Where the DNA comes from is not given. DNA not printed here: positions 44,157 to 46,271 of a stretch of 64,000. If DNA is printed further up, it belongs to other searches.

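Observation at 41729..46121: nuoI is split in two by a ~4.2 kb in-frame cassette encoding NuoE/F-like and [2Fe-2S]/GltD-like modules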

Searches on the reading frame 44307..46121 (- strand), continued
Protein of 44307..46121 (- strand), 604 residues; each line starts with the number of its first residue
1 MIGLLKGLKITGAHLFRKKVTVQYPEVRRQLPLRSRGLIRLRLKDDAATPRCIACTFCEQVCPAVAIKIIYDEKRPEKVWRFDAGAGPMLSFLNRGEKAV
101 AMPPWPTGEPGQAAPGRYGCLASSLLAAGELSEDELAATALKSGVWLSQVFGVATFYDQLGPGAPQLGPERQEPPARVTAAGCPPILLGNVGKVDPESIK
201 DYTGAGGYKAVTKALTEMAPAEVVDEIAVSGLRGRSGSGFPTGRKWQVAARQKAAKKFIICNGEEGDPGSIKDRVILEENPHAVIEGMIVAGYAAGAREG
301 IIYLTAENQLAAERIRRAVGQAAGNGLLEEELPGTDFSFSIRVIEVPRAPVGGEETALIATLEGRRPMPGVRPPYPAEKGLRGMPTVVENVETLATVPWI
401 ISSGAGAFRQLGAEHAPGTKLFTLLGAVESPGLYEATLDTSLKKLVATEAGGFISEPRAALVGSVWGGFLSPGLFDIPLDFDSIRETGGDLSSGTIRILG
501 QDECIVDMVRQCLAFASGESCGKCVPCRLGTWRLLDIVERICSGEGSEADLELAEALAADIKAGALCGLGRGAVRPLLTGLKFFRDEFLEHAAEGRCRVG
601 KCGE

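Call 7: find_homologous_proteins(query=window:44307-46121:-, max_evalue=1e-10)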
Query window:44307-46121:- (604 aa): 6939 proteins with E <= 1e-10 among 8000 candidates; the best 120 are listed.
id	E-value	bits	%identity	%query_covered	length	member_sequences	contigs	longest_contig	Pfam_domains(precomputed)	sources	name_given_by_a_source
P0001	0.0e+0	1354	100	100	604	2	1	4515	PF10589.15,PF01512.23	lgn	-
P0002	0.0e+0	1138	83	100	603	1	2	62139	PF10589.15,PF01512.23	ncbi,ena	-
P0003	1.3e-293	994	73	100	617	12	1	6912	PF10589.15,PF01512.23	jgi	-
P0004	7.3e-284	961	72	100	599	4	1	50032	PF10589.15,PF01512.23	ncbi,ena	-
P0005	1.1e-277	941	69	100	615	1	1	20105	PF10589.15,PF01512.23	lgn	-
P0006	1.5e-276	937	69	99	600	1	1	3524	PF10531.16,PF10589.15,PF01512.23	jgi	jgi:NADH:ubiquinone oxidoreductase subunit F (NADH-binding)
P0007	2.5e-274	930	68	100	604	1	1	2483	PF10589.15,PF01512.23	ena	-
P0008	1.0e-273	928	70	100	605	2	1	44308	PF10589.15,PF01512.23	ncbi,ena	-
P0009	8.0e-264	895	67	100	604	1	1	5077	PF10531.16,PF10589.15,PF01512.23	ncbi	-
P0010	3.2e-262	890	67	99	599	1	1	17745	PF10531.16,PF10589.15,PF01512.23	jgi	jgi:NADH-quinone oxidoreductase subunit F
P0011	1.8e-261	887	66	100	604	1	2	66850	PF10531.16,PF10589.15,PF01512.23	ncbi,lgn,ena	-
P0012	1.1e-258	878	65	100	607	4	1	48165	PF10589.15,PF01512.23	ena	-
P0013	3.9e-257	873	66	100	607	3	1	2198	PF10531.16,PF10589.15,PF01512.23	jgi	jgi:NADH-quinone oxidoreductase subunit F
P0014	2.5e-256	870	66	100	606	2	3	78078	PF10531.16,PF10589.15,PF01512.23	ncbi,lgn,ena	ncbi:MAG: NADH-ubiquinone oxidoreductase-F iron-sulfur binding region domain-containing protein [The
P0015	3.4e-255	867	65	100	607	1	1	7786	PF10531.16,PF10589.15,PF01512.23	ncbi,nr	ncbi:MAG: NADH-ubiquinone oxidoreductase-F iron-sulfur binding region domain-containing protein [The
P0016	2.7e-254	864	64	100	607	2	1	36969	PF10589.15,PF01512.23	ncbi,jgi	ncbi:MAG: NADH-ubiquinone oxidoreductase-F iron-sulfur binding region domain-containing protein [The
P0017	1.4e-253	861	64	100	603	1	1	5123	PF10531.16,PF10589.15,PF01512.23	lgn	-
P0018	4.3e-253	860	63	100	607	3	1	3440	PF10589.15,PF01512.23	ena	-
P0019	5.9e-253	859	65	100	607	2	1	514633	PF10531.16,PF10589.15,PF01512.23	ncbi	ncbi:MAG: NADH-ubiquinone oxidoreductase-F iron-sulfur binding region domain-containing protein [The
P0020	2.1e-252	857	64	100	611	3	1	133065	PF10531.16,PF10589.15,PF01512.23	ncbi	ncbi:MAG: NADH-ubiquinone oxidoreductase-F iron-sulfur binding region domain-containing protein [The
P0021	3.0e-252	857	65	100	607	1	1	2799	PF10531.16,PF10589.15,PF01512.23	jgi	jgi:NADH-quinone oxidoreductase subunit F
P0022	2.4e-251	854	64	100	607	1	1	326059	PF10531.16,PF10589.15,PF01512.23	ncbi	ncbi:MAG: NADH-ubiquinone oxidoreductase-F iron-sulfur binding region domain-containing protein [The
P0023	2.4e-251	854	64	100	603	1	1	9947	PF10531.16,PF10589.15,PF01512.23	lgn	-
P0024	1.3e-250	852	64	100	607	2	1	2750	PF10531.16,PF10589.15,PF01512.23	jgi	-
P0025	4.3e-249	847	63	100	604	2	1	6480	PF10531.16,PF10589.15,PF01512.23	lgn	-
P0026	5.5e-249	846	63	100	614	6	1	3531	PF10531.16,PF10589.15,PF01512.23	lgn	-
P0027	7.1e-248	842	64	100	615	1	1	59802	PF10531.16,PF10589.15,PF01512.23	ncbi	ncbi:MAG: NADH-ubiquinone oxidoreductase-F iron-sulfur binding region domain-containing protein [The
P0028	2.9e-247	840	65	100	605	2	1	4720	PF10589.15,PF01512.23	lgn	-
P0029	4.4e-247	840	64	97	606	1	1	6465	PF10531.16,PF10589.15,PF01512.23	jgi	-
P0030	5.0e-247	840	63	100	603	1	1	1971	PF10531.16,PF10589.15,PF01512.23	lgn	-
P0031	6.1e-247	839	64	97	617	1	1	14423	PF10531.16,PF10589.15,PF01512.23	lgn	-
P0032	1.7e-246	838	63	100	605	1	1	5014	PF10531.16,PF10589.15,PF01512.23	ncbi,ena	-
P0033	3.9e-246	837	63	100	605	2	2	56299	PF10531.16,PF10589.15,PF01512.23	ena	-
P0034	3.3e-245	834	63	100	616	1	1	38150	PF10531.16,PF10589.15,PF01512.23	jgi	-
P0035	2.7e-243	827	62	100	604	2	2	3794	PF10531.16,PF10589.15,PF01512.23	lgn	-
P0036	4.0e-243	827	64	100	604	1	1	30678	PF10589.15,PF01512.23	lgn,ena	-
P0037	3.0e-242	824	63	100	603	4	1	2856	PF10531.16,PF10589.15,PF01512.23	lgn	-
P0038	5.7e-240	816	61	100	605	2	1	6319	PF10531.16,PF10589.15,PF01512.23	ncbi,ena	-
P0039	3.9e-239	814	62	100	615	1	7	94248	PF10531.16,PF10589.15,PF01512.23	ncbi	ncbi:MAG: NADH-ubiquinone oxidoreductase-F iron-sulfur binding region domain-containing protein [The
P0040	8.0e-239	813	61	100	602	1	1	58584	PF10531.16,PF10589.15,PF01512.23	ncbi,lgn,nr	ncbi:MAG: SLBB domain-containing protein [Thermoleophilia bacterium]|nr:SLBB domain-containing prote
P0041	3.2e-237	807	62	98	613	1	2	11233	PF10531.16,PF10589.15,PF01512.23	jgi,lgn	jgi:NADH-quinone oxidoreductase subunit F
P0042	1.2e-236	805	61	100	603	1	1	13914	PF10531.16,PF10589.15,PF01512.23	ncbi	-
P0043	1.6e-236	805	61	100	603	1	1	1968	PF10531.16,PF10589.15,PF01512.23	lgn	-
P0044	2.2e-236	805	59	100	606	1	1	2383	PF10531.16,PF10589.15,PF01512.23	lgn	-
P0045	1.4e-232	792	65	92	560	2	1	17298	PF10531.16,PF10589.15,PF01512.23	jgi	-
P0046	3.4e-229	781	60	100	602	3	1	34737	PF10589.15,PF01512.23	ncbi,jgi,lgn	-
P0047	1.8e-228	778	59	100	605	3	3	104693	PF10531.16,PF10589.15,PF01512.23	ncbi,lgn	ncbi:MAG: NADH-ubiquinone oxidoreductase-F iron-sulfur binding region domain-containing protein [The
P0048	1.5e-223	762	58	100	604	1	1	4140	PF10589.15,PF01512.23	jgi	jgi:NADH-quinone oxidoreductase subunit F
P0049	2.6e-223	761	59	100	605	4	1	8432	PF10589.15,PF01512.23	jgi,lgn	jgi:NADH:ubiquinone oxidoreductase subunit F (NADH-binding)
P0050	1.3e-222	759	59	100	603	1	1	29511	PF10589.15,PF01512.23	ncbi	-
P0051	2.8e-222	758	57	100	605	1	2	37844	PF10531.16,PF10589.15,PF01512.23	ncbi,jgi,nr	ncbi:MAG: NADH-quinone oxidoreductase subunit F [Gaiellales bacterium]|nr:MAG: NADH-quinone oxidored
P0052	1.2e-220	753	57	100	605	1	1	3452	PF10589.15,PF01512.23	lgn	-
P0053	6.4e-217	740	57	100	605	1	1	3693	PF10589.15,PF01512.23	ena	-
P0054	3.9e-126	440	46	76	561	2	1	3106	PF14697.12,PF10589.15,PF12797.13,PF12837.13,PF00037.33,PF12838.13,PF01512.23,PF13237.12,PF13187.12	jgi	-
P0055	5.7e-126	440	47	69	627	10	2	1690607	PF14697.12,PF10589.15,PF12797.13,PF12837.13,PF00037.33,PF12838.13,PF01512.23,PF13237.12,PF13187.12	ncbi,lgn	ncbi:NADH-quinone oxidoreductase subunit NuoF [Desulfotomaculum defluvii]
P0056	1.9e-125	438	47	73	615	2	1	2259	PF14697.12,PF10589.15,PF12797.13,PF00037.33,PF12838.13,PF01512.23,PF13237.12,PF13187.12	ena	-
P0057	2.0e-125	438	48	73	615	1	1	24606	PF14697.12,PF10589.15,PF12797.13,PF00037.33,PF12838.13,PF01512.23,PF13237.12,PF13187.12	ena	-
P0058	3.0e-125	437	50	69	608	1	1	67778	PF14697.12,PF10531.16,PF10589.15,PF12797.13,PF12837.13,PF00037.33,PF12838.13,PF01512.23,PF13237.12,PF13187.12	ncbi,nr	ncbi:MAG: NADH-quinone oxidoreductase subunit NuoF [Actinomycetota bacterium]|nr:NADH-quinone oxidor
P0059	3.4e-125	437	49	69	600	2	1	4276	PF14697.12,PF10531.16,PF10589.15,PF12797.13,PF12837.13,PF00037.33,PF12838.13,PF01512.23,PF13237.12,PF13187.12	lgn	-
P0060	3.9e-125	437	47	77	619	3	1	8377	PF14697.12,PF10589.15,PF12797.13,PF00037.33,PF12838.13,PF01512.23,PF13237.12,PF13187.12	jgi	-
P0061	9.8e-125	436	48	69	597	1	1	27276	PF14697.12,PF10531.16,PF10589.15,PF12797.13,PF12837.13,PF00037.33,PF01257.26,PF12838.13,PF01512.23,PF13237.12,PF13187.12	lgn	-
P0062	1.4e-124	435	48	69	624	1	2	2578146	PF14697.12,PF12837.13,PF01257.26,PF12838.13,PF10531.16,PF10589.15,PF12797.13,PF00037.33,PF22461.3,PF01512.23,PF13237.12,PF13187.12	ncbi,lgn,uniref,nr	ncbi:NADH-quinone oxidoreductase subunit NuoF [Halothermothrix orenii]|uniref:NADH dehydrogenase I s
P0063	2.6e-124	434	49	69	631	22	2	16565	PF14697.12,PF12837.13,PF01257.26,PF12838.13,PF10531.16,PF10589.15,PF12797.13,PF00037.33,PF01512.23,PF25160.2,PF13237.12,PF13187.12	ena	-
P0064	2.7e-124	434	49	69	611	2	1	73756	PF14697.12,PF10531.16,PF10589.15,PF12797.13,PF00037.33,PF12838.13,PF01512.23,PF13237.12,PF13187.12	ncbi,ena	-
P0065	4.5e-124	434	49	69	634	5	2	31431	PF14697.12,PF10531.16,PF10589.15,PF12797.13,PF12837.13,PF00037.33,PF01257.26,PF12838.13,PF01512.23,PF13237.12,PF13187.12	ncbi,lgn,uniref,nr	ncbi:NADH-quinone oxidoreductase subunit NuoF [Candidatus Caldatribacterium sp.]|uniref:NADH-quinone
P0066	5.0e-124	433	49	69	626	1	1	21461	PF14697.12,PF10589.15,PF12797.13,PF12837.13,PF00037.33,PF12838.13,PF01512.23,PF13237.12,PF13187.12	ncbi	-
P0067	5.1e-124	433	49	69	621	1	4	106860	PF14697.12,PF10531.16,PF10589.15,PF12797.13,PF12837.13,PF00037.33,PF01257.26,PF12838.13,PF01512.23,PF13237.12,PF13187.12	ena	-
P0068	5.1e-124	433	49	69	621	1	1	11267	PF14697.12,PF10531.16,PF10589.15,PF12797.13,PF12837.13,PF00037.33,PF01257.26,PF12838.13,PF01512.23,PF13237.12,PF13187.12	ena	-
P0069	5.1e-124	433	50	69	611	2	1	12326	PF10589.15,PF12837.13,PF00037.33,PF01257.26,PF01512.23,PF13237.12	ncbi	-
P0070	8.1e-124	433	49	69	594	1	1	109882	PF14697.12,PF10589.15,PF12797.13,PF12837.13,PF00037.33,PF12838.13,PF01512.23,PF13459.12,PF13237.12,PF13187.12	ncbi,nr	ncbi:MAG: NADH-quinone oxidoreductase subunit NuoF [Actinobacteria bacterium]|nr:NADH-quinone oxidor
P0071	8.6e-124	433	49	73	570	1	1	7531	PF14697.12,PF10531.16,PF10589.15,PF12797.13,PF12837.13,PF00037.33,PF22461.3,PF12838.13,PF01512.23,PF13237.12,PF13187.12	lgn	-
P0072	8.8e-124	433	47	74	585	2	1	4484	PF14697.12,PF10531.16,PF10589.15,PF12797.13,PF12837.13,PF00037.33,PF12838.13,PF01512.23,PF13237.12,PF13187.12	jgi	jgi:NADH-quinone oxidoreductase subunit F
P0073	9.3e-124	433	48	69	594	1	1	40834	PF14697.12,PF10589.15,PF12797.13,PF12837.13,PF00037.33,PF12838.13,PF01512.23,PF13237.12,PF13187.12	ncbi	-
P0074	1.1e-123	432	60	55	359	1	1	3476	PF10531.16,PF01512.23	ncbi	ncbi:MAG: SLBB domain-containing protein, partial [Pseudomonadota bacterium]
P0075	1.1e-123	432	48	69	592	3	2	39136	PF14697.12,PF10531.16,PF10589.15,PF12797.13,PF12837.13,PF00037.33,PF12838.13,PF01512.23,PF13237.12,PF13187.12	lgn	-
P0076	1.3e-123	432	48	69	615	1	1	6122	PF14697.12,PF10531.16,PF10589.15,PF12797.13,PF12837.13,PF00037.33,PF12838.13,PF01512.23,PF13237.12,PF13187.12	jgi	jgi:NADH-quinone oxidoreductase subunit F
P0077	1.4e-123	432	49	69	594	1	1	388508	PF14697.12,PF10589.15,PF12797.13,PF12837.13,PF00037.33,PF12838.13,PF01512.23,PF13237.12,PF13187.12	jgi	-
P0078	1.4e-123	432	49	69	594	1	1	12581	PF14697.12,PF10589.15,PF12837.13,PF00037.33,PF12838.13,PF01512.23,PF13237.12,PF13187.12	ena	-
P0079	1.5e-123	432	49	69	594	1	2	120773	PF14697.12,PF10589.15,PF12797.13,PF12837.13,PF00037.33,PF12838.13,PF01512.23,PF13237.12,PF13187.12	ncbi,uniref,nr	ncbi:NADH-quinone oxidoreductase subunit NuoF [Candidatus Solincola tengchongensis]|uniref:NADH-quin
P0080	1.6e-123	432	48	69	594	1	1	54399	PF14697.12,PF10589.15,PF12797.13,PF12837.13,PF00037.33,PF12838.13,PF01512.23,PF13237.12,PF13187.12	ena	-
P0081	1.6e-123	432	49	69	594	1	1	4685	PF14697.12,PF10589.15,PF12837.13,PF00037.33,PF12838.13,PF01512.23,PF13237.12,PF13187.12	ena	-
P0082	1.6e-123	432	49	69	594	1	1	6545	PF14697.12,PF10589.15,PF12837.13,PF00037.33,PF12838.13,PF01512.23,PF13237.12,PF13187.12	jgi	-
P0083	1.6e-123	432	49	69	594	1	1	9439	PF14697.12,PF10589.15,PF12797.13,PF12837.13,PF00037.33,PF12838.13,PF01512.23,PF13237.12,PF13187.12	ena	-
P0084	1.9e-123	431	49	69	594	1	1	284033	PF14697.12,PF10589.15,PF12797.13,PF12837.13,PF00037.33,PF12838.13,PF01512.23,PF13237.12,PF13187.12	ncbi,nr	ncbi:MAG: NADH-quinone oxidoreductase subunit NuoF [Actinobacteria bacterium]|nr:NADH-quinone oxidor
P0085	2.1e-123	431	49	69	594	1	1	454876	PF14697.12,PF10589.15,PF12797.13,PF12837.13,PF00037.33,PF12838.13,PF01512.23,PF13237.12,PF13187.12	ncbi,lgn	ncbi:NADH-quinone oxidoreductase subunit NuoF [Candidatus Solincola sp.]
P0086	2.2e-123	431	48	69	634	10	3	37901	PF14697.12,PF12837.13,PF01257.26,PF13484.12,PF12838.13,PF10531.16,PF10589.15,PF12797.13,PF00037.33,PF22461.3,PF01512.23,PF13237.12,PF13187.12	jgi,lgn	jgi:NADH-quinone oxidoreductase subunit F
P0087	2.3e-123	431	45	78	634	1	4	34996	PF10531.16,PF10589.15,PF12797.13,PF12837.13,PF00037.33,PF01257.26,PF22461.3,PF12838.13,PF01512.23,PF13237.12,PF13187.12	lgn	-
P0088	3.1e-123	431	48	69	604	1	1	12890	PF14697.12,PF10531.16,PF10589.15,PF12797.13,PF12837.13,PF00037.33,PF01257.26,PF12838.13,PF01512.23,PF13237.12,PF13187.12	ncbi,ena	-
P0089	3.4e-123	431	47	73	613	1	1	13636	PF14697.12,PF10531.16,PF10589.15,PF12837.13,PF00037.33,PF12838.13,PF01512.23,PF13187.12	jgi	-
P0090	5.0e-123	430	47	69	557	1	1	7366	PF14697.12,PF10589.15,PF12837.13,PF00037.33,PF12838.13,PF01512.23,PF13237.12,PF13187.12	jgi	jgi:NADH-quinone oxidoreductase subunit F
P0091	5.3e-123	430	48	69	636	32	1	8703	PF10531.16,PF10589.15,PF12797.13,PF12837.13,PF00037.33,PF01257.26,PF22461.3,PF12838.13,PF01512.23,PF13237.12,PF13187.12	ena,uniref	uniref:NADH-quinone oxidoreductase subunit NuoF n=1 Tax=Candidatus Caldatribacterium californiense T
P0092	5.9e-123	430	45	78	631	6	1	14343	PF14697.12,PF10531.16,PF10589.15,PF12797.13,PF12837.13,PF00037.33,PF01257.26,PF12838.13,PF01512.23,PF13237.12,PF13187.12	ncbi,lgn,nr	ncbi:MAG: NADH-quinone oxidoreductase subunit NuoF [Candidatus Atribacteria bacterium]|nr:NADH-quino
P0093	6.8e-123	430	50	69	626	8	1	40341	PF14697.12,PF10589.15,PF12797.13,PF12837.13,PF00037.33,PF01257.26,PF12838.13,PF01512.23,PF13237.12,PF13187.12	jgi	-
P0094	7.2e-123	430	48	69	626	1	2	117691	PF10589.15,PF12797.13,PF12837.13,PF00037.33,PF12838.13,PF01512.23,PF13237.12,PF13187.12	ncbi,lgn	ncbi:MAG: NADH-ubiquinone oxidoreductase-F iron-sulfur binding region domain-containing protein [Bac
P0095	8.0e-123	429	48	69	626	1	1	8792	PF10589.15,PF12797.13,PF12837.13,PF00037.33,PF12838.13,PF01512.23,PF13237.12,PF13187.12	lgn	-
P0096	1.2e-122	429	48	69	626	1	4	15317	PF10589.15,PF12797.13,PF12837.13,PF00037.33,PF12838.13,PF01512.23,PF13237.12,PF13187.12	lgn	-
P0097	1.3e-122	429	47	69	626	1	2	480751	PF14697.12,PF10589.15,PF12837.13,PF00037.33,PF12838.13,PF01512.23,PF13237.12,PF13187.12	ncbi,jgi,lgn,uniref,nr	ncbi:NADH-quinone oxidoreductase subunit NuoF [Desulforamulus putei]|uniref:NADH-quinone oxidoreduct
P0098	1.3e-122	429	47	69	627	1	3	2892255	PF14697.12,PF10589.15,PF12837.13,PF00037.33,PF12838.13,PF01512.23,PF13237.12,PF13187.12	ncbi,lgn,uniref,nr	ncbi:NADH dehydrogenase (quinone) [Desulfotomaculum nigrificans CO-1-SRB]|uniref:NADH dehydrogenase 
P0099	1.4e-122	429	50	68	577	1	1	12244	PF10589.15,PF01512.23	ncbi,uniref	ncbi:NADH-quinone oxidoreductase subunit NuoF, partial [Desulfofundulus sp.]|uniref:NADH-quinone oxi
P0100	1.5e-122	429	48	69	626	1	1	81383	PF10589.15,PF12797.13,PF12837.13,PF00037.33,PF12838.13,PF01512.23,PF13237.12,PF13187.12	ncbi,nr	ncbi:MAG: NADH-quinone oxidoreductase subunit NuoF [Firmicutes bacterium]|nr:NADH-quinone oxidoreduc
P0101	1.5e-122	429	48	69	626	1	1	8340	PF10589.15,PF12797.13,PF12837.13,PF00037.33,PF12838.13,PF01512.23,PF13237.12,PF13187.12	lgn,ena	-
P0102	1.6e-122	428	48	69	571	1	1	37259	PF10531.16,PF10589.15,PF01257.26,PF01512.23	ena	-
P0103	1.9e-122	428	48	69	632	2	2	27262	PF10531.16,PF10589.15,PF12797.13,PF12837.13,PF00037.33,PF01257.26,PF22461.3,PF12838.13,PF01512.23,PF13237.12,PF13187.12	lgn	-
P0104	1.9e-122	428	47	69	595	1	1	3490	PF14697.12,PF10589.15,PF12837.13,PF00037.33,PF12838.13,PF01512.23,PF25160.2,PF13237.12,PF13187.12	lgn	-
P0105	2.7e-122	428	50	69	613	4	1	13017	PF14697.12,PF10531.16,PF10589.15,PF12797.13,PF12837.13,PF00037.33,PF01257.26,PF12838.13,PF01512.23,PF13237.12,PF13187.12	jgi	-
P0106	2.8e-122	428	48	69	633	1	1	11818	PF10531.16,PF10589.15,PF12797.13,PF12837.13,PF00037.33,PF01257.26,PF22461.3,PF12838.13,PF01512.23,PF13237.12,PF13187.12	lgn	-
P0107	2.8e-122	428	49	69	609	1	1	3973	PF14697.12,PF10531.16,PF10589.15,PF12797.13,PF12837.13,PF00037.33,PF22461.3,PF12838.13,PF01512.23,PF13237.12,PF13187.12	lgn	-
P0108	2.9e-122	428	48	69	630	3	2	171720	PF14697.12,PF10589.15,PF12797.13,PF12837.13,PF00037.33,PF01257.26,PF12838.13,PF01512.23,PF13237.12,PF13187.12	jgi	-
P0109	3.3e-122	427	45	78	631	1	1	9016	PF14697.12,PF10531.16,PF10589.15,PF12797.13,PF12837.13,PF00037.33,PF01257.26,PF12838.13,PF01512.23,PF13237.12,PF13187.12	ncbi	ncbi:MAG: NADH-quinone oxidoreductase subunit NuoF [Candidatus Caldatribacteriaceae bacterium]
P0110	3.4e-122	427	46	73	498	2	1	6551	PF14697.12,PF10589.15,PF12797.13,PF12837.13,PF00037.33,PF12838.13,PF01512.23,PF13237.12,PF13187.12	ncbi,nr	ncbi:MAG: 4Fe-4S dicluster domain-containing protein, partial [Planctomycetes bacterium]|nr:4Fe-4S d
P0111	3.5e-122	427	48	70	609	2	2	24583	PF10589.15,PF00037.33,PF12838.13,PF01512.23,PF13187.12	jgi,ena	jgi:NADH-quinone oxidoreductase subunit F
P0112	3.5e-122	427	46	74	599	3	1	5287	PF14697.12,PF10589.15,PF12797.13,PF12837.13,PF00037.33,PF12838.13,PF01512.23,PF13237.12,PF13187.12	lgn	-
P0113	3.7e-122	427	48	69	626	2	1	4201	PF14697.12,PF10589.15,PF12797.13,PF12837.13,PF00037.33,PF01257.26,PF12838.13,PF01512.23,PF25160.2,PF13237.12,PF13187.12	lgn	-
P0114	4.3e-122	427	47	69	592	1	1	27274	PF14697.12,PF10531.16,PF10589.15,PF12797.13,PF12837.13,PF00037.33,PF12838.13,PF01512.23,PF13237.12,PF13187.12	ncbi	ncbi:MAG: NADH-quinone oxidoreductase subunit NuoF [Thermodesulfovibrionales bacterium]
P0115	4.4e-122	427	49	69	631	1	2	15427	PF12837.13,PF01257.26,PF12838.13,PF12800.13,PF10531.16,PF10589.15,PF12797.13,PF00037.33,PF01512.23,PF25160.2,PF13237.12,PF13187.12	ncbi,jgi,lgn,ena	-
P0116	4.9e-122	427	46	71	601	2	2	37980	PF14697.12,PF10531.16,PF10589.15,PF12797.13,PF12837.13,PF00037.33,PF12838.13,PF01512.23,PF13237.12,PF13187.12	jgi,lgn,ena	-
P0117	5.0e-122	427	49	69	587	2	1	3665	PF14697.12,PF10531.16,PF10589.15,PF12797.13,PF12837.13,PF00037.33,PF12838.13,PF01512.23,PF13187.12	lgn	-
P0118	5.1e-122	427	50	69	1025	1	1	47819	PF10531.16,PF10589.15,PF13450.13,PF14691.12,PF00890.31,PF07992.21,PF00070.34,PF13738.13,PF01257.26,PF01512.23,PF12831.14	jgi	jgi:NADH-quinone oxidoreductase subunit F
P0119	6.3e-122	427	49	69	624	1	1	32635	PF14697.12,PF12837.13,PF01257.26,PF12838.13,PF10531.16,PF10589.15,PF12797.13,PF00037.33,PF01512.23,PF25160.2,PF13237.12,PF13183.12,PF13187.12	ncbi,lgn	-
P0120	6.4e-122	426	48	69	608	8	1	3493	PF14697.12,PF10531.16,PF10589.15,PF12797.13,PF12837.13,PF00037.33,PF12838.13,PF01512.23,PF13237.12,PF13187.12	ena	-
